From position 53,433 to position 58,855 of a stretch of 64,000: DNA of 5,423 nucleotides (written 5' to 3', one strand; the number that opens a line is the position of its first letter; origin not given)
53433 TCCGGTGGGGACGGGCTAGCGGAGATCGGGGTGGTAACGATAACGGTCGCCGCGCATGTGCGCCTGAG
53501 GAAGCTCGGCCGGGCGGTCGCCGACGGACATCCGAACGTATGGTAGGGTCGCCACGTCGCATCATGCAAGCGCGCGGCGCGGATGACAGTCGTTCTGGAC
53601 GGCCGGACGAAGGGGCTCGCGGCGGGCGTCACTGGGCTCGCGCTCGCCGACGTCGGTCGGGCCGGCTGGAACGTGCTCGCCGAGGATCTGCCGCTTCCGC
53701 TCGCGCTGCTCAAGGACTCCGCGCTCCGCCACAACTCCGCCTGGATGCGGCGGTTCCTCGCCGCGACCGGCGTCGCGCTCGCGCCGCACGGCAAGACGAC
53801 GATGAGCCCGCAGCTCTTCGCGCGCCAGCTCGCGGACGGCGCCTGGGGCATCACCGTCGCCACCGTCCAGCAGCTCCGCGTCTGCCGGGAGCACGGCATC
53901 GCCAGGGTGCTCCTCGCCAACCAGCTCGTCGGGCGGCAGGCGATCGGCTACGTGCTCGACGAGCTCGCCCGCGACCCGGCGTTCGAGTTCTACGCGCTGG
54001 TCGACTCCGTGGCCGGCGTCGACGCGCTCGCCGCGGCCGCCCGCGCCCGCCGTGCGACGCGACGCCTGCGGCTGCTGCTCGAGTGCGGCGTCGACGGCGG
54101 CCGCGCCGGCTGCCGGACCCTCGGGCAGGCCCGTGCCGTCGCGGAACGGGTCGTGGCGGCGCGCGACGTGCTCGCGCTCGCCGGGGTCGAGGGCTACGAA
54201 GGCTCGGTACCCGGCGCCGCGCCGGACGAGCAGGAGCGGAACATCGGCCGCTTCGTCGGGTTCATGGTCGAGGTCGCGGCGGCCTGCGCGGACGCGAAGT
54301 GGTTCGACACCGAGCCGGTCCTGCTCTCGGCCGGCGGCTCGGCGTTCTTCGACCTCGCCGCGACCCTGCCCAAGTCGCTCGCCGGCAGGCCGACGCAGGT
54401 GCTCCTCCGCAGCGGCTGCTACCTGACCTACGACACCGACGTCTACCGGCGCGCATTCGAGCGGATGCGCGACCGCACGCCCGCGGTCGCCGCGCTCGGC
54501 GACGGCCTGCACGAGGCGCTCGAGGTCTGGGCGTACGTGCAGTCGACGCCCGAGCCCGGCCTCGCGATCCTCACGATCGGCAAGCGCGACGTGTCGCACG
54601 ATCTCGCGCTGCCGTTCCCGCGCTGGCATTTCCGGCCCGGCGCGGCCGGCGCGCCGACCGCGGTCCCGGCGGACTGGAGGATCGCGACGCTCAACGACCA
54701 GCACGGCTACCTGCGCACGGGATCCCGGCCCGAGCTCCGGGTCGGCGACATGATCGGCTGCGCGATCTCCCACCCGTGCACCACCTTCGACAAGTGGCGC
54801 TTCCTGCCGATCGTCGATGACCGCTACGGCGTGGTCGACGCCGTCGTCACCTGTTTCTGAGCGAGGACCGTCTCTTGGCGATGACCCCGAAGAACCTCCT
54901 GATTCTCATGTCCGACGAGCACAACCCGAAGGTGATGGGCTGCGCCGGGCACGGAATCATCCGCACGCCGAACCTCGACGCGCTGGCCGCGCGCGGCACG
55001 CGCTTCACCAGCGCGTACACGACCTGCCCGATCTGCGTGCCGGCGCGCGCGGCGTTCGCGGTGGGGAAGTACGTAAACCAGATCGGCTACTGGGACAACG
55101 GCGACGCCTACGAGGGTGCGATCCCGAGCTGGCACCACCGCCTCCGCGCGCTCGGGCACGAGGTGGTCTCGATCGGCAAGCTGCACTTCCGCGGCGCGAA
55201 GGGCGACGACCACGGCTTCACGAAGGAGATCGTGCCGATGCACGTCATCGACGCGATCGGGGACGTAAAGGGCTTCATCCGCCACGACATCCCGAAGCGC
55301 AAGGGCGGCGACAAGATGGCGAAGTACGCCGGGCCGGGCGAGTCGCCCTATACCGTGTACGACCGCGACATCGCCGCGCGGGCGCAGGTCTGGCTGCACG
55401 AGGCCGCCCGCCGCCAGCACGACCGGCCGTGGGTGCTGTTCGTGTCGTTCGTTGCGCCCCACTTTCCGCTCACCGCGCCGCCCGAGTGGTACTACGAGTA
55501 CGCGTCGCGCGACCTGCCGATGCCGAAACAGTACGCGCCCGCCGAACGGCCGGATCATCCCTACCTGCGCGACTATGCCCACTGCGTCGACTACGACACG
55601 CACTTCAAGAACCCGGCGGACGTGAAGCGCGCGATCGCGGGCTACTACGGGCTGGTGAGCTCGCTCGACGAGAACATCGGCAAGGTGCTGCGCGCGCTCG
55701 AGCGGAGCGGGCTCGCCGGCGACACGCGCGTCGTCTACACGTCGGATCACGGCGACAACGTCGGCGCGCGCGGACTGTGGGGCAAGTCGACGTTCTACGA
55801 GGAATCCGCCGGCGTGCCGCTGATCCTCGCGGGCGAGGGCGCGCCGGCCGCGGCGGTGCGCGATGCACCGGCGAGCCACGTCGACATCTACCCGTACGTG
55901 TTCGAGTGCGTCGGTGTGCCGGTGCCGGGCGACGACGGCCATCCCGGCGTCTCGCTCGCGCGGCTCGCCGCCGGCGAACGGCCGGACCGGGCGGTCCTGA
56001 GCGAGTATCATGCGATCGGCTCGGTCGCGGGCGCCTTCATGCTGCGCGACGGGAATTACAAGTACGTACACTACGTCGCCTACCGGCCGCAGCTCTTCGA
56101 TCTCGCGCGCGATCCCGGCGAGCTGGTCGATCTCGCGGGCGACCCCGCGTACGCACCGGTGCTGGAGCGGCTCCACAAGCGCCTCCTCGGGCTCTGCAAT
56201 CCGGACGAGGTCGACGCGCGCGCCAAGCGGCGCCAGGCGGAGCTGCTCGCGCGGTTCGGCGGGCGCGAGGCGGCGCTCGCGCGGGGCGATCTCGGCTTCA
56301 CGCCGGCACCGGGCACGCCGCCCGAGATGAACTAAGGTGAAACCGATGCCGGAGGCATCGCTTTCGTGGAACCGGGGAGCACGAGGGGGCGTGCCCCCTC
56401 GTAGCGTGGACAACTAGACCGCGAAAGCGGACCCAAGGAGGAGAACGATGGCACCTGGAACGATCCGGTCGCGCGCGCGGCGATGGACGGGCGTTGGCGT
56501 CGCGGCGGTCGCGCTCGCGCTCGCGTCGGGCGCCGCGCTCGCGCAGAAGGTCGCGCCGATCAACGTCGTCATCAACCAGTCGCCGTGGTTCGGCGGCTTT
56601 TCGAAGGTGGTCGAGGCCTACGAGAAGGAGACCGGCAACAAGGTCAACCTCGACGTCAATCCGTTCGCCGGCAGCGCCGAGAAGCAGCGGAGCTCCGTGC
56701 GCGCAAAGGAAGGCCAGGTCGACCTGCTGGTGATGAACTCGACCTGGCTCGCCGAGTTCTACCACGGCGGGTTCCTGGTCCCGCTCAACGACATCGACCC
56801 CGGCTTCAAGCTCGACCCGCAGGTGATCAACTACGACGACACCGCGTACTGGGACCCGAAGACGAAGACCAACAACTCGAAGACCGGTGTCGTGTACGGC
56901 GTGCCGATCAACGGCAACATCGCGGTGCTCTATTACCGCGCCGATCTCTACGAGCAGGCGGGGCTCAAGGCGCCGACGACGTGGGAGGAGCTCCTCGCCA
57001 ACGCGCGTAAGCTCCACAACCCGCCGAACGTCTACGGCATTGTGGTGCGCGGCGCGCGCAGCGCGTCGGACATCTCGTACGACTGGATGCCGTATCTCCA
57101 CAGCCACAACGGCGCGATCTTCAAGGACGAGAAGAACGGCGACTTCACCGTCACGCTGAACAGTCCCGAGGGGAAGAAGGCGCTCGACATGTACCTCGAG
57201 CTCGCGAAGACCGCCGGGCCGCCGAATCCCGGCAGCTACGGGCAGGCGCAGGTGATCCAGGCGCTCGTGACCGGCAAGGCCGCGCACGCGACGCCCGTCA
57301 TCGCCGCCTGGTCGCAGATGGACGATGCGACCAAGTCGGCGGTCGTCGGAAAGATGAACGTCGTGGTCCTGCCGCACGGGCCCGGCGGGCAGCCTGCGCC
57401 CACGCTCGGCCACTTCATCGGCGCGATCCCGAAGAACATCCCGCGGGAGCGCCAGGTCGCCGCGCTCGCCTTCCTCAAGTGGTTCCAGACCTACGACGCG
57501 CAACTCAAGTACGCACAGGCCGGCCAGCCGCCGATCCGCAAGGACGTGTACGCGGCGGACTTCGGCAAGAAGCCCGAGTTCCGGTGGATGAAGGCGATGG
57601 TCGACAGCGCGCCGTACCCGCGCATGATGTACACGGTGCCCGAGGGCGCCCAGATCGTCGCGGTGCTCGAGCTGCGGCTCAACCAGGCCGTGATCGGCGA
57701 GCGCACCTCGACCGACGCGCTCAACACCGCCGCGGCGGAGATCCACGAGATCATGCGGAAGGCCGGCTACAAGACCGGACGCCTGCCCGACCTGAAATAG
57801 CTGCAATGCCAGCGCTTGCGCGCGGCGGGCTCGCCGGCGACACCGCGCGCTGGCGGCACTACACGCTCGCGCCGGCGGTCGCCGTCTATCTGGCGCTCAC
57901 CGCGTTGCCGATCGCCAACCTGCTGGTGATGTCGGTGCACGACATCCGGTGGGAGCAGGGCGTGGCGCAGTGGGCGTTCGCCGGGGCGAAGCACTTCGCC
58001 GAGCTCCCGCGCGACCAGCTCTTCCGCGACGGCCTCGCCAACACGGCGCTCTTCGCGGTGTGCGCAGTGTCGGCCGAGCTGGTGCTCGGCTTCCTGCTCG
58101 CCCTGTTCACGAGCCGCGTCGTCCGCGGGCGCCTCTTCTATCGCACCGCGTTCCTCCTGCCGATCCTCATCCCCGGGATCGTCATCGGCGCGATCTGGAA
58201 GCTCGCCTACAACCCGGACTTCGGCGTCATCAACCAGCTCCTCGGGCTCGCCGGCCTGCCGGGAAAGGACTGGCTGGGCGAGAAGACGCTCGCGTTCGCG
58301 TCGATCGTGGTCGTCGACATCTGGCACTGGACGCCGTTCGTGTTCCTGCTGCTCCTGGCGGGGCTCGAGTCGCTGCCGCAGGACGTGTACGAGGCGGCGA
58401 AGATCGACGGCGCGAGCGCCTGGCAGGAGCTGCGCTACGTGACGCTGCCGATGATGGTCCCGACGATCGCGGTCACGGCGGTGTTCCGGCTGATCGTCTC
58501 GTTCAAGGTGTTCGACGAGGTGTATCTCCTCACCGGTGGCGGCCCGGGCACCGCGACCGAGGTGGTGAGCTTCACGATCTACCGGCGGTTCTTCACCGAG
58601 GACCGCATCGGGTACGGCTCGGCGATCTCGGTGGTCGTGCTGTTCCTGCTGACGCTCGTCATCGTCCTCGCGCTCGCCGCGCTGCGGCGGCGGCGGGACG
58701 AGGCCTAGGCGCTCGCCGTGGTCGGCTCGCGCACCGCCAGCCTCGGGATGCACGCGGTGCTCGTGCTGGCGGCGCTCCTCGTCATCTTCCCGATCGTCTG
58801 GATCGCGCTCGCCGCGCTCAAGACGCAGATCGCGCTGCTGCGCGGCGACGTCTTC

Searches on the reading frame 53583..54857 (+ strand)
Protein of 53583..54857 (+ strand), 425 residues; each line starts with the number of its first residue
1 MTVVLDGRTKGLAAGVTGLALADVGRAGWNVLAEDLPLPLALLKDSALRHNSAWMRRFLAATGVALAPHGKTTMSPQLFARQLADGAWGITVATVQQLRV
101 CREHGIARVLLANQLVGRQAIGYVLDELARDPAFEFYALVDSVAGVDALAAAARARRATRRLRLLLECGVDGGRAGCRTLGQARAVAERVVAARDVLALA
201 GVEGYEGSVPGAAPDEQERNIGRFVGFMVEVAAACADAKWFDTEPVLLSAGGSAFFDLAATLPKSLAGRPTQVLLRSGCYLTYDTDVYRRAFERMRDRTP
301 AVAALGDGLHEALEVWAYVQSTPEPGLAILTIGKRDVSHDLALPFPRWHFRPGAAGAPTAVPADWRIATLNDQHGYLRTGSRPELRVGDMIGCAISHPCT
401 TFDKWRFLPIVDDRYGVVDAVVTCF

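Call 16: search_protein_families(library=pfam, proteins=[window:53583-54857:+], max_evalue=0.001)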
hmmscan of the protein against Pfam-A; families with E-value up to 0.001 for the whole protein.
window:53583-54857:+ (425 aa): 2 families
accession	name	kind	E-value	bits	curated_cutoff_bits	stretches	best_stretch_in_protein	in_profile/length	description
PF14031.13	D-ser_dehydrat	-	4.9e-19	69.2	22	1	312-411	1-97/97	Putative serine dehydratase domain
PF01168.26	Ala_racemase_N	-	1.1e-10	42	24.1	1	46-233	4-183/220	Alanine racemase, N-terminal domain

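Call 17: search_protein_families(library=ncbifam, proteins=[window:53583-54857:+], max_evalue=0.001)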
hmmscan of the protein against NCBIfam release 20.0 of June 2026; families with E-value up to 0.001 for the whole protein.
window:53583-54857:+ (425 aa): 1 family
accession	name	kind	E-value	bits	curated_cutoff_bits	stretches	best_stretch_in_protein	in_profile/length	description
NF045642.2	HdxyAspAldBhcC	equivalog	2e-17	63.4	690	1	34-345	25-317/387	3-hydroxy-D-aspartate aldolase BhcC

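Call 33: search_solved_structures(query=window:53583-54857:+, max_evalue=0.001)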
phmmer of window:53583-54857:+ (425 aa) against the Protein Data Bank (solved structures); distinct sequences matched with E-value up to 0.001: 8.
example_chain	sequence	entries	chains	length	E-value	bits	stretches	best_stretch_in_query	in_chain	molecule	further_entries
3gwq_A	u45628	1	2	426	1.2e-108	366.9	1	5-425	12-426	D-serine deaminase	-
7dib_A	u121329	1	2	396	1.6e-15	60.1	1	33-353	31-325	D-threonine aldolase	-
4v15_A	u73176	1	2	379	2.6e-11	46.2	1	17-413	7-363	D-THREONINE ALDOLASE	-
6qkb_A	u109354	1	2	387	5.7e-09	38.5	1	35-346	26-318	D-3-hydroxyaspartate aldolase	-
4pb3_A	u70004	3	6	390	1.1e-08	37.5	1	36-178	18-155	D-threo-3-hydroxyaspartate dehydratase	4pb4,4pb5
3wqc_A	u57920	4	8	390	1.2e-08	37.5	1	36-178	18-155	D-threo-3-hydroxyaspartate dehydratase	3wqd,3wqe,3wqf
3wqg_A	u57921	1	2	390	1.2e-08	37.5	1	36-178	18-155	D-threo-3-hydroxyaspartate dehydratase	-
3anu_A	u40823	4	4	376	9.9e-05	24.5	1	31-222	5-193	D-serine dehydratase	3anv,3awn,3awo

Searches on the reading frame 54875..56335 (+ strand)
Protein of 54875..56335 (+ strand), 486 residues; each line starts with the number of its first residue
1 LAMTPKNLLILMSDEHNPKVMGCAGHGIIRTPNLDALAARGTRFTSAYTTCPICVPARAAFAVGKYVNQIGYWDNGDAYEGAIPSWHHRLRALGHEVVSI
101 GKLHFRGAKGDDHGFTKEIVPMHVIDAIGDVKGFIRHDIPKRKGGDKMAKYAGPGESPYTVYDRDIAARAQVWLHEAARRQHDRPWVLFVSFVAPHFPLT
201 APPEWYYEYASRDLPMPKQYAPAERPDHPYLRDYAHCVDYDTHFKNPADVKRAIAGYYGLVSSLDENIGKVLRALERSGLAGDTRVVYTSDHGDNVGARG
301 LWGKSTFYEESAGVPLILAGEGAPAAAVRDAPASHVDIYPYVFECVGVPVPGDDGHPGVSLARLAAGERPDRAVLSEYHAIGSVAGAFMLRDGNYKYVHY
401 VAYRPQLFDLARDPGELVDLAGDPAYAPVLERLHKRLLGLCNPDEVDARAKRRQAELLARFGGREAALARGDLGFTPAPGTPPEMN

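Call 12: search_solved_structures(query=window:54875-56332:+, max_evalue=0.00001, show_alignments=1)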
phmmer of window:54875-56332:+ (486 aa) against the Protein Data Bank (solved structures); distinct sequences matched with E-value up to 0.00001: 81 (the best 60 are shown).
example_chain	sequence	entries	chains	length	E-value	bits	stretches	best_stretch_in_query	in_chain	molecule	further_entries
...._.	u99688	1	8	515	3.9e-63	217.4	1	6-425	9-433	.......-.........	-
7pth_A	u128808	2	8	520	5.8e-61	210.2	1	6-425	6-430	Choline sulfatase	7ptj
6g5z_A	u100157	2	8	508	8e-61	209.8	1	7-425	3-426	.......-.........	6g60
4upl_A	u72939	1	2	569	3.4e-43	151.7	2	180-459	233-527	SULFATASE FAMILY PROTEIN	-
4upi_A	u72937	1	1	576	1.6e-42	149.4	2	168-436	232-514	SULFATASE FAMILY PROTEIN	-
7oz8_AAA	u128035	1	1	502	5.3e-38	134.5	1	7-435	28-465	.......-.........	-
2w8s_A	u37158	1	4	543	1.5e-36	129.7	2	181-356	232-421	PHOSPHONATE MONOESTER HYDROLASE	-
7p24_AAA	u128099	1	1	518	2.3e-35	125.8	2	251-435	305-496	Mucin-desulfating sulfatase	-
2vqr_A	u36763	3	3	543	1.1e-34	123.6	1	181-432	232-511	PUTATIVE SULFATASE | Multifunctional alkaline phosphatase superfamily protein pRL90232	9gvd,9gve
6pt4_B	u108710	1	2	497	2.6e-34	122.3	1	6-442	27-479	exo-2S-iota carrageenan S1 sulfatase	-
5g2v_A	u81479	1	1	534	2.8e-34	122.2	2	254-433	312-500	N-ACETYLGLUCOSAMINE-6-SULFATASE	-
9ihk_D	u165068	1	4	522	7.7e-34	120.8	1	6-438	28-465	Sulfatase_S1_30A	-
6hhm_A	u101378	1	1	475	2.7e-33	119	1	6-400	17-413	Arylsulfatase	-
6ptk_A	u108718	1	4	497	5.2e-33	118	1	6-442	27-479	exo-2S-iota carrageenan S1 sulfatase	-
6pt6_B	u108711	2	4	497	6.4e-33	117.7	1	6-442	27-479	exo-2S-iota carrageenan S1 sulfatase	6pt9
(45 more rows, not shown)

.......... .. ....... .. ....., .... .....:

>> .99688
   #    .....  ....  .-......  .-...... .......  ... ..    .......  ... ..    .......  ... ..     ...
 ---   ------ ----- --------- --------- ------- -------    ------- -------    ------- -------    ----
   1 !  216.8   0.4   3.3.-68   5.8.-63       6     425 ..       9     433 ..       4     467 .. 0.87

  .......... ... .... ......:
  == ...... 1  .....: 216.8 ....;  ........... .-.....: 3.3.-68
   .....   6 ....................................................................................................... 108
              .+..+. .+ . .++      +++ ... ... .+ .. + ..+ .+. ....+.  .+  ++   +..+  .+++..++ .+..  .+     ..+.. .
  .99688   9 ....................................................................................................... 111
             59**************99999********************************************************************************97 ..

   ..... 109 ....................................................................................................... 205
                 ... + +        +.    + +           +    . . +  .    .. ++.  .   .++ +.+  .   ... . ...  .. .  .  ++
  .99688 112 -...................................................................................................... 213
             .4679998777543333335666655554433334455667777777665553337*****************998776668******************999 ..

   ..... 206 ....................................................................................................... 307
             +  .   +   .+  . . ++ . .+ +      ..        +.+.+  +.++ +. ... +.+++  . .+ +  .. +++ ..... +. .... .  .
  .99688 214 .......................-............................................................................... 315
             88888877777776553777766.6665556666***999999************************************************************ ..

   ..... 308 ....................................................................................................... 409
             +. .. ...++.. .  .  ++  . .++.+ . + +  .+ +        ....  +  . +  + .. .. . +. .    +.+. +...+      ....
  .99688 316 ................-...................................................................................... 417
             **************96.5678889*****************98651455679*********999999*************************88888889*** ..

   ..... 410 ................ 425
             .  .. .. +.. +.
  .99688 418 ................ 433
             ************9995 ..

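Call 18: find_encoding_contigs(protein=window:54875-56335:+, flank=10000, max_places=6)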
Protein window:54875-56335:+ (486 aa): no gene with exactly this product is on record in the collection.

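Call 42: search_protein_families(library=ncbifam, proteins=[window:54875-56332:+], max_evalue=0.00001)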
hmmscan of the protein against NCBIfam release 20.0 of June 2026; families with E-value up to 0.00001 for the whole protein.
window:54875-56332:+ (486 aa): 4 families
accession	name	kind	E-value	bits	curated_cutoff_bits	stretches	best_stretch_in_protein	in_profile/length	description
TIGR03417.1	chol_sulfatase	equivalog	5.9e-91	305.8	433.45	1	6-454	3-453/500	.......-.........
NF010322.0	PRK13759.1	equivalog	1.4e-63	215.1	481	1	6-438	7-454/486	arylsulfatase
NF045661.1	HdlasePehA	equivalog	2.4e-48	165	900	2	179-438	195-482/506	phosphoric/sulfuric ester hydrolase PehA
NF052527.1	Mn_arylsulf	exception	9.6e-36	123.7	850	2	179-441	193-452/479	manganese-dependent arylsulfatase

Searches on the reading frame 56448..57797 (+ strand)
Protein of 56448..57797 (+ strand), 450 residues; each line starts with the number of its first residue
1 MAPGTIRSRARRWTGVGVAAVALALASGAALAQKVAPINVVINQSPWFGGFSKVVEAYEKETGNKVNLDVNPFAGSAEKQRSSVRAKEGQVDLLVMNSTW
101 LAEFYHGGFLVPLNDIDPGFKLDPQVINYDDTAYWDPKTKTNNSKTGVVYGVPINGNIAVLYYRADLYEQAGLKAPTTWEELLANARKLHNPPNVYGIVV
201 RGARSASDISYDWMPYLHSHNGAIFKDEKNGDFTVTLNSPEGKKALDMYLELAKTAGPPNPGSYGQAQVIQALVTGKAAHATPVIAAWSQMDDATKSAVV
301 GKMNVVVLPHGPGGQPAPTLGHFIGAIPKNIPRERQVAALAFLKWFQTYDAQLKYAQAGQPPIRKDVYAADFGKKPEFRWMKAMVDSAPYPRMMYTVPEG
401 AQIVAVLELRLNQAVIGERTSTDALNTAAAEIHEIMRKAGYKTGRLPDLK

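Call 32: search_solved_structures(query=window:56448-57797:+, max_evalue=0.001)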
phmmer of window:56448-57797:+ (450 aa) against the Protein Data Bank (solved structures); distinct sequences matched with E-value up to 0.001: 67 (the best 60 are shown).
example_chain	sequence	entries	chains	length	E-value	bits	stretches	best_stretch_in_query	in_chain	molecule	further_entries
1eu8_A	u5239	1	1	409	3.8e-36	128.2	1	68-438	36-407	TREHALOSE/MALTOSE BINDING PROTEIN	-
6dtq_A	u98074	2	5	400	7e-30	107.5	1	129-434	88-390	maltose-binding protein MalE3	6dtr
5iai_A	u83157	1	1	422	2.7e-28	102.3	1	43-432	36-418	Sugar ABC transporter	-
5ci5_A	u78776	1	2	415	1.6e-22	83.2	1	52-436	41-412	Extracellular solute-binding protein family 1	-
4rya_A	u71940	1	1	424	1.3e-19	73.7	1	79-442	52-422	ABC transporter substrate binding protein (Sorbitol)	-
4qrz_A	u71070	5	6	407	7.8e-15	57.9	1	145-432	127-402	ABC-TYPE SUGAR TRANSPORTER | ABC transporter, substrate binding protein (Sugar)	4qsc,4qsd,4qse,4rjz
9xf5_A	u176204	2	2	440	2.3e-14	56.4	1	60-437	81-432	ABC transporter substrate-binding protein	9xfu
3k01_A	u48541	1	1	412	3.1e-14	56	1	52-427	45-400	Acarbose/maltose binding protein GacH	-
3jzj_A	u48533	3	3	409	3.1e-14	56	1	52-427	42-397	Acarbose/maltose binding protein GacH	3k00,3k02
8art_A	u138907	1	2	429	3.8e-14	55.7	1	42-423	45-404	Putative secreted maltose-binding protein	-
5ysb_A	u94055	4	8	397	4e-14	55.6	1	53-200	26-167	Lin1841 protein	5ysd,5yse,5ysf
7ape_A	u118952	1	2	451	7.4e-13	51.4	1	50-262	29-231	Lipoprotein (Sugar-binding) lpqY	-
8vqk_A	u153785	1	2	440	2.9e-11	46.2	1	127-280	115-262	Putative ABC transporter periplasmic-binding protein YcjN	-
7cae_E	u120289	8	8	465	1.1e-10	44.2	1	9-258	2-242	Bacterial extracellular solute-binding protein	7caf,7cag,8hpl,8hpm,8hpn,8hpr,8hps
7c1b_A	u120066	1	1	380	2.3e-10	43.2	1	147-426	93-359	Sugar ABC transporter, periplasmic sugar-binding protein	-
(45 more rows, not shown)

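Call 42: search_protein_families(library=ncbifam, proteins=[window:56448-57797:+], max_evalue=0.00001)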
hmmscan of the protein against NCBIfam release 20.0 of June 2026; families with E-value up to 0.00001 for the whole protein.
window:56448-57797:+ (450 aa): 2 families
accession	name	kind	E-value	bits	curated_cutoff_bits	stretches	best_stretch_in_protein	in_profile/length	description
NF008211.0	PRK10974.1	equivalog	4.5e-07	28.8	411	1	141-192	130-184/439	sn-glycerol-3-phosphate ABC transporter substrate-binding protein UgpB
NF053763.1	ABCarbgalBndGanS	equivalog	8.3e-06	24.8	700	0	50-434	52-413/420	galactooligosaccharide ABC transporter substrate-binding protein GanS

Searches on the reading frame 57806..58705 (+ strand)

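Call 42: search_protein_families(library=ncbifam, proteins=[window:57806-58705:+], max_evalue=0.00001)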
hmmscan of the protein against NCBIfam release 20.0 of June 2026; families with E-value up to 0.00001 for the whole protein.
window:57806-58705:+ (300 aa): 21 families
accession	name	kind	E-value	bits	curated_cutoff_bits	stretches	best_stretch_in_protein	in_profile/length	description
NF040931.1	ABC_arch_GlcT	equivalog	1.3e-32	113.6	360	1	41-295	21-274/278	glucose ABC transporter permease GlcT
NF008232.0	PRK10999.1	equivalog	1.3e-28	100.1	392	1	78-294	288-513/520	maltose ABC transporter permease MalF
NF007852.0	PRK10561.1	equivalog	1.4e-28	100.6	335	1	15-289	11-284/295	sn-glycerol-3-phosphate ABC transporter permease UgpA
TIGR03262.1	PhnU2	equivalog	2e-17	63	593.25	1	25-297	11-261/546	putative 2-aminoethylphosphonate ABC transporter permease subunit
TIGR02141.1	modB_ABC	equivalog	7.6e-13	48.6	182.6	1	83-295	6-207/208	molybdate ABC transporter permease subunit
NF011624.0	PRK15050.1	equivalog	9.5e-13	47.9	247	1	18-281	24-274/297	2-aminoethylphosphonate ABC transporter permease subunit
NF007047.0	PRK09500.1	equivalog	1.2e-11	44.8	326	1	161-296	125-254/257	spermidine/putrescine ABC transporter permease PotC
TIGR00969.1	3a0106s02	subfamily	1.2e-11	44.6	240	1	32-294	23-270/272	sulfate ABC transporter permease subunit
TIGR01581.1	Mo_ABC_porter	hypoth_equivalog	1.1e-10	41.4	210.3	1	91-286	41-223/225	ABC transporter permease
TIGR03255.1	PhnV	equivalog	3.9e-10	39.8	358.7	1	166-296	143-267/270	2-aminoethylphosphonate ABC transport system, membrane component PhnV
NF007044.0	PRK09497.1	equivalog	4.2e-10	39.6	348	1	28-292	18-274/285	spermidine/putrescine ABC transporter permease PotB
NF043074.1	MMSYN1_0196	equivalog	4.7e-09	35.9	350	1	20-289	13-259/277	spermidine/putrescine ABC transporter permease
NF008208.0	PRK10971.1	equivalog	1.8e-08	34.2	415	1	80-296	63-269/277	sulfate/thiosulfate ABC transporter permease CysT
NF040932.1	ABC_arch_GlcU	equivalog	2.7e-08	33.8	340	1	167-236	136-205/272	glucose ABC transporter permease GlcU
TIGR02140.1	permease_CysW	equivalog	3.6e-08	33.2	329.1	1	59-288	31-253/261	sulfate ABC transporter permease subunit CysW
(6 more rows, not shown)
